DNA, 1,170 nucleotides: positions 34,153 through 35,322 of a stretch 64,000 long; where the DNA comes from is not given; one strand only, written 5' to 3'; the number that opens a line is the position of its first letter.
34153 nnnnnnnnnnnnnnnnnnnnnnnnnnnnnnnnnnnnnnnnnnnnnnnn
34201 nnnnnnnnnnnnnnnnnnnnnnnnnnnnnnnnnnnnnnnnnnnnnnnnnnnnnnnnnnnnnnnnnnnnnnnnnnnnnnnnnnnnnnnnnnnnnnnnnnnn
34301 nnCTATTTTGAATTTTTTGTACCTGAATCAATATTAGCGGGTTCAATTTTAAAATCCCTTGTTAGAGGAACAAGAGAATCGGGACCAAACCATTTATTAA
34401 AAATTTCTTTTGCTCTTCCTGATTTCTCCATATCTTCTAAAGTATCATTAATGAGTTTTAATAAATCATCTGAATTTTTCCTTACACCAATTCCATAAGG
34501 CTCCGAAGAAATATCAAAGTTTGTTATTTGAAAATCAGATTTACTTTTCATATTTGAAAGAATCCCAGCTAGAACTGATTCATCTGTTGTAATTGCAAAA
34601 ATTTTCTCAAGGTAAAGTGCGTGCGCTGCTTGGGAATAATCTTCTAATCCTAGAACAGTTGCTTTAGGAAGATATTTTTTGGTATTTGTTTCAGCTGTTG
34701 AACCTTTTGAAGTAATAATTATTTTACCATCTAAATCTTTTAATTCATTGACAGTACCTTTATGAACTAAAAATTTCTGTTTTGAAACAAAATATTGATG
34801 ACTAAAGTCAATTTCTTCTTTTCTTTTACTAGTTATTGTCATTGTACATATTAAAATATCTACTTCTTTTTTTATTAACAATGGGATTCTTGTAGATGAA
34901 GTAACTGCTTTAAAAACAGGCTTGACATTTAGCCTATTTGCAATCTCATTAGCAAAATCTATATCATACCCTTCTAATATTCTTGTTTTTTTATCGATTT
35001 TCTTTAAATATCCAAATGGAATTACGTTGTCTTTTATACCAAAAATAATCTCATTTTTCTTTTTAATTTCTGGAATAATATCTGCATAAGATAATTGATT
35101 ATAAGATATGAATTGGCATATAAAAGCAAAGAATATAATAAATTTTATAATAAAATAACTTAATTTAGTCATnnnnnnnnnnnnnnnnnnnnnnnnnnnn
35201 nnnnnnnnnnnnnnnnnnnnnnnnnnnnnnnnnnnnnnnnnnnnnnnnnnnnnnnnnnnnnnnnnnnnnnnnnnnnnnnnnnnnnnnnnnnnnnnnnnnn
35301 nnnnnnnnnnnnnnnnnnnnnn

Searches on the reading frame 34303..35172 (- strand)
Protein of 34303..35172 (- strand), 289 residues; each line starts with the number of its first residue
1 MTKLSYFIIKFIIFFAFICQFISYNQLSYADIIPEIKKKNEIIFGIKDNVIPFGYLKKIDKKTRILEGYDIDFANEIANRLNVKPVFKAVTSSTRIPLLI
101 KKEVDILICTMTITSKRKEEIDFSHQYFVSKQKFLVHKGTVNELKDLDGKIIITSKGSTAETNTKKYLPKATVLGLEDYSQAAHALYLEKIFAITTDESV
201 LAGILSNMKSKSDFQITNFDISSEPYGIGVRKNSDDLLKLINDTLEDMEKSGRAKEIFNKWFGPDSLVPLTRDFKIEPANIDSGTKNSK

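Call 32: search_protein_families(library=pfam, proteins=[window:34303-35172:-], max_evalue=0.001)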
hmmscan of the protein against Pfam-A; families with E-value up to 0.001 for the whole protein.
window:34303-35172:- (289 aa): 2 families
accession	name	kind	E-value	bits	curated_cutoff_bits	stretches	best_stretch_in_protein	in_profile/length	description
PF00497.25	SBP_bac_3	-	2.2e-34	118.5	26.4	1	42-263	1-131/132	Bacterial extracellular solute-binding proteins, family 3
PF10613.14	Lig_chan-Glu_bd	-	1.4e-08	35.3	30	1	58-138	21-113/115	Ligated ion channel L-glutamate- and glycine-binding site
